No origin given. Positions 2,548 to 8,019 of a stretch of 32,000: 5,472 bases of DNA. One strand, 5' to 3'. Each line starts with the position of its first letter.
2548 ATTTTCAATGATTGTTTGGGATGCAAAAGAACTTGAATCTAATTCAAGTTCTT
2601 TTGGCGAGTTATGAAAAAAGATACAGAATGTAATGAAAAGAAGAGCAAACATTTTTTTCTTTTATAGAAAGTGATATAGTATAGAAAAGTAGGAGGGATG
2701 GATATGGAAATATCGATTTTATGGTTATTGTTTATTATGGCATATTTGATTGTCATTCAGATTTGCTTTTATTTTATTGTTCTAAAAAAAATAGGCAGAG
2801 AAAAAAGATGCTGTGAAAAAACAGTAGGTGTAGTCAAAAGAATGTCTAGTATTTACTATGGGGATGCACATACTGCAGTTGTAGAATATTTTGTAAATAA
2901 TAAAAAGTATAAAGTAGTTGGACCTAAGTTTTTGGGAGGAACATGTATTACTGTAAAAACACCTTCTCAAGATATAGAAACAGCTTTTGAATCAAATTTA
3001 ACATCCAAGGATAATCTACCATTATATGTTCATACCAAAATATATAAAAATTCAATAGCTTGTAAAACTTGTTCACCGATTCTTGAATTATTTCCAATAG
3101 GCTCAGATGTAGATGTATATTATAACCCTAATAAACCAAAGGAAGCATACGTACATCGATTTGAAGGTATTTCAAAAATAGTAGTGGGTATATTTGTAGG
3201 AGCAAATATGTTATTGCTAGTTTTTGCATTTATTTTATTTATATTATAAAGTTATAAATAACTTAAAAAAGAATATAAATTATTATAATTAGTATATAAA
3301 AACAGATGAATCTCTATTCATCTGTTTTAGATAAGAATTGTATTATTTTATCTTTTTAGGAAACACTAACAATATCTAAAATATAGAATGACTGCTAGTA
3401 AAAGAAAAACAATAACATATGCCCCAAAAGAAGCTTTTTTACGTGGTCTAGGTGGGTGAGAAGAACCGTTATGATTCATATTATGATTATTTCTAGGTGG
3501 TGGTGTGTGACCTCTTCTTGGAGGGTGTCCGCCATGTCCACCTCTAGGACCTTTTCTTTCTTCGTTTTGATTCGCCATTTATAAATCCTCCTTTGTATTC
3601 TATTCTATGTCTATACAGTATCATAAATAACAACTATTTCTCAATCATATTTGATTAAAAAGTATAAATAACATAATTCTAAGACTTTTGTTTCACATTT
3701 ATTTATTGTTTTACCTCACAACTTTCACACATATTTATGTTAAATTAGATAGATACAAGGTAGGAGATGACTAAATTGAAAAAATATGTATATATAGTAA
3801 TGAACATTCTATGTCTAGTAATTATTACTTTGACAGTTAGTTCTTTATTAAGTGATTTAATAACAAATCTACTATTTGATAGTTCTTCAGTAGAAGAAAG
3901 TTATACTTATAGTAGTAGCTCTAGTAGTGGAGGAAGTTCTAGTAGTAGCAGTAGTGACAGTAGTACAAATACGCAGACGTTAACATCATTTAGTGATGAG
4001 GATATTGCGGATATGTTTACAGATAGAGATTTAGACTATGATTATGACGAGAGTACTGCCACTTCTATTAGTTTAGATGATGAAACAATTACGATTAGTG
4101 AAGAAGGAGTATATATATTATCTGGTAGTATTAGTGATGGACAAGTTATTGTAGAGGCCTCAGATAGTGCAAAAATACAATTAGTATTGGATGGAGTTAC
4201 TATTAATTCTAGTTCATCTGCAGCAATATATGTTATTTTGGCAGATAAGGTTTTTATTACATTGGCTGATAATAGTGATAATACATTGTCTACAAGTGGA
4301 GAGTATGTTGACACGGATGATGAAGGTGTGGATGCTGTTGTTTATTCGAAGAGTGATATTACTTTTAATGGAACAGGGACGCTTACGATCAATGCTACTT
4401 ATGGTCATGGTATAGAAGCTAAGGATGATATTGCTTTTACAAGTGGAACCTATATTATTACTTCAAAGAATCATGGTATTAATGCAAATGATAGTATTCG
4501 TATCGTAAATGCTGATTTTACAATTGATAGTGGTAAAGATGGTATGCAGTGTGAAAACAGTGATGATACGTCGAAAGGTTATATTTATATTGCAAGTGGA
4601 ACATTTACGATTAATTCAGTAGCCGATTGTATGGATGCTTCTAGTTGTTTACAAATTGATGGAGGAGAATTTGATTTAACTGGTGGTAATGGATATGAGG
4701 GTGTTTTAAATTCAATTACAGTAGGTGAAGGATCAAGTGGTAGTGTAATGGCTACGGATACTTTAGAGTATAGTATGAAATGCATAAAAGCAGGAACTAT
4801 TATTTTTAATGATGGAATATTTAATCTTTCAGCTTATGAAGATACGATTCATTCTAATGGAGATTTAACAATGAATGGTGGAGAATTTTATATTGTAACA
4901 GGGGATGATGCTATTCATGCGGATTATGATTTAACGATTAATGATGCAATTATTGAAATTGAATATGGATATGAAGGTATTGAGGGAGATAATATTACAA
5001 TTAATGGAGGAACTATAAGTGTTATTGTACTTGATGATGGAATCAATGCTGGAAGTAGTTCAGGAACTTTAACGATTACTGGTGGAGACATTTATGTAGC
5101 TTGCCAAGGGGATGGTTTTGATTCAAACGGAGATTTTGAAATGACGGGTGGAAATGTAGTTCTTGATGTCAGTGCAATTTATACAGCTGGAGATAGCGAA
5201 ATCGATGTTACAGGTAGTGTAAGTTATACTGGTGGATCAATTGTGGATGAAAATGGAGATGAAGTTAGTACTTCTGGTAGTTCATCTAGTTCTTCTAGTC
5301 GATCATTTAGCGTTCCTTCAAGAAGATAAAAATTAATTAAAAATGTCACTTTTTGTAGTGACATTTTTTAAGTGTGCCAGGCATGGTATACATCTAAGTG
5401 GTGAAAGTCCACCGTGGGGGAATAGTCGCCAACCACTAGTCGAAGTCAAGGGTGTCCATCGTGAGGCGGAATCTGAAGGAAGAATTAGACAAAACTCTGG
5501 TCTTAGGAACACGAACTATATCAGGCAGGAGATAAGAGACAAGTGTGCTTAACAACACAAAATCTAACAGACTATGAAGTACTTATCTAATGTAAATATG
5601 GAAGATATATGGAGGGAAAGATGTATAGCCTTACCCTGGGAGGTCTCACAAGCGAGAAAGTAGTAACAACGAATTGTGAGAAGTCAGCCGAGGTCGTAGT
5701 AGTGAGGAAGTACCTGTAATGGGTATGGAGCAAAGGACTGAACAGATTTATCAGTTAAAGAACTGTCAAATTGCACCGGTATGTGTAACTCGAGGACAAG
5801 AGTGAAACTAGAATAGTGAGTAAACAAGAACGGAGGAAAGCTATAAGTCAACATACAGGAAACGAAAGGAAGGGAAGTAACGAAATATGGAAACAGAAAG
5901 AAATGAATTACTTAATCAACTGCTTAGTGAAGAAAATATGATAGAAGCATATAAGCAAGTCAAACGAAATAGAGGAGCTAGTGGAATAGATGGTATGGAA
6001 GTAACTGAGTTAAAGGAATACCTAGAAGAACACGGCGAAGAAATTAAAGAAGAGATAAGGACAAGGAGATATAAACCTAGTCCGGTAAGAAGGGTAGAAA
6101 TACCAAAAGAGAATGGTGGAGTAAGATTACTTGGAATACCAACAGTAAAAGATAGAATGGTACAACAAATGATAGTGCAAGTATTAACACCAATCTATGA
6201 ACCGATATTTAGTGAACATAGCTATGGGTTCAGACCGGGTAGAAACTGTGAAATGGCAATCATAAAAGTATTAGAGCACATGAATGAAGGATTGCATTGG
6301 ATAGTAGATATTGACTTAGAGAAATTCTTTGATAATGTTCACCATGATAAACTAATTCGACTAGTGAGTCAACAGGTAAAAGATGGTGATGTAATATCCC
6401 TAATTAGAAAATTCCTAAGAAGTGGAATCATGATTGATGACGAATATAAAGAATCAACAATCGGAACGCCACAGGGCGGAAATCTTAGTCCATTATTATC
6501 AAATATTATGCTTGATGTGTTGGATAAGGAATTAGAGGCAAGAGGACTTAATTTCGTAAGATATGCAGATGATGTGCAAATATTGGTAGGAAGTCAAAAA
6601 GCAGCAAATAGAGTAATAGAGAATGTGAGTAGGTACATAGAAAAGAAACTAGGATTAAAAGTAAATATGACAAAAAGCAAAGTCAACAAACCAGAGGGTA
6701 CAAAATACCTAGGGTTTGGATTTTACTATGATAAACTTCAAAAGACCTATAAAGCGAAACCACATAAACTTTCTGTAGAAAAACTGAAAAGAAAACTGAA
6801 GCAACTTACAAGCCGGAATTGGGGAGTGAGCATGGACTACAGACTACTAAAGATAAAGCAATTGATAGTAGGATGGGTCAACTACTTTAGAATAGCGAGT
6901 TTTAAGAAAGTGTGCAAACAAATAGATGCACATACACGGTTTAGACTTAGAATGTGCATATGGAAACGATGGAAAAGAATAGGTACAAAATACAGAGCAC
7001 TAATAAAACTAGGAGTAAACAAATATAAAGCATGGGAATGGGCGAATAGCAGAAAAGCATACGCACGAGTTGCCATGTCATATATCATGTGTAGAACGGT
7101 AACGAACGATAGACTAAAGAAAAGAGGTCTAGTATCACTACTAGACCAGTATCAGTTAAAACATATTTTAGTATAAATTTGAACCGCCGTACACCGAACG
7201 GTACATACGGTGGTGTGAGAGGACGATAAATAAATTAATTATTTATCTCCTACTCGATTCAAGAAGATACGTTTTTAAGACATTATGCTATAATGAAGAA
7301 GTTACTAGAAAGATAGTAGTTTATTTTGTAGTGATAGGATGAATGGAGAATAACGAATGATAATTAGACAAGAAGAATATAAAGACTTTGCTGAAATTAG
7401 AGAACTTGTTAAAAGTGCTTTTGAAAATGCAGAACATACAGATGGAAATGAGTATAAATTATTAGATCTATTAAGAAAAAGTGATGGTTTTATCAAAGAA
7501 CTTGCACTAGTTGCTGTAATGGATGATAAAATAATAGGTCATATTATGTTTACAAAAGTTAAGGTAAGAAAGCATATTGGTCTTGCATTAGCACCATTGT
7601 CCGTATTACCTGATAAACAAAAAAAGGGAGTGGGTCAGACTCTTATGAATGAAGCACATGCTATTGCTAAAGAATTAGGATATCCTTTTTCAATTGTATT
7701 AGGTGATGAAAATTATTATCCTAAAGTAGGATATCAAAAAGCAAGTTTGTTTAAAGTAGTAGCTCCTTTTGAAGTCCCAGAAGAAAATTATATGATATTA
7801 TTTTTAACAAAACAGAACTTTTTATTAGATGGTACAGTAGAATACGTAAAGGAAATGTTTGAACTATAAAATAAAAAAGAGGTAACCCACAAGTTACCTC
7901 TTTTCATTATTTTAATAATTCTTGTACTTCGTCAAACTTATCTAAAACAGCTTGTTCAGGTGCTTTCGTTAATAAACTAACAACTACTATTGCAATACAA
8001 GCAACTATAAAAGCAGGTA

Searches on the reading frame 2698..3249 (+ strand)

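Call 60: search_protein_families(library=pfam, proteins=[window:2698-3249:+], max_evalue=0.00001)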
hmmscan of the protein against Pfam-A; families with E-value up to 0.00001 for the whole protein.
window:2698-3249:+ (183 aa): 1 family
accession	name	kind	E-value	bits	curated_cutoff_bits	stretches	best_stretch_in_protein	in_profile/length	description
PF12158.14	DUF3592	-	1.2e-07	32.7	25.3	0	128-155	55-82/84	Domain of unknown function (DUF3592)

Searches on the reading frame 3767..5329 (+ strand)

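Call 60: search_protein_families(library=pfam, proteins=[window:3767-5329:+], max_evalue=0.00001)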
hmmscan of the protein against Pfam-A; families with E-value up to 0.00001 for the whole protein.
window:3767-5329:+ (520 aa): 1 family
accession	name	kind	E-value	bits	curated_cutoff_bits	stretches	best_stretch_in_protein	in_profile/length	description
PF14262.12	Cthe_2159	-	3.9e-90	302.1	25.8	2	104-382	1-262/262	Carbohydrate-binding domain-containing protein Cthe_2159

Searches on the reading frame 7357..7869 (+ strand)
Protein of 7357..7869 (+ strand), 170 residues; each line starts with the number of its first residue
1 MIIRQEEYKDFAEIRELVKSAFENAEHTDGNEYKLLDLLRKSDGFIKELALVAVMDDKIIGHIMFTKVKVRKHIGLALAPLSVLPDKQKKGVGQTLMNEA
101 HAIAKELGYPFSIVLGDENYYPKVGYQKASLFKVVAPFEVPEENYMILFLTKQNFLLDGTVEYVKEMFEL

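Call 60: search_protein_families(library=pfam, proteins=[window:7357-7869:+], max_evalue=0.00001)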
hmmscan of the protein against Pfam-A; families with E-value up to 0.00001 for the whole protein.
window:7357-7869:+ (170 aa): 3 families
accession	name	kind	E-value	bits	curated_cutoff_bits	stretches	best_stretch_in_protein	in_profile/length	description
PF00583.31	Acetyltransf_1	-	3.5e-09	37.4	20.7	1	13-111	3-95/116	Acetyltransferase (GNAT) family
PF13508.13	Acetyltransf_7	-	7.8e-09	36.2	27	1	50-127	5-83/84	Acetyltransferase (GNAT) domain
PF13527.13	Acetyltransf_9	-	3.1e-07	30.9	25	1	3-128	2-126/127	Acetyltransferase (GNAT) domain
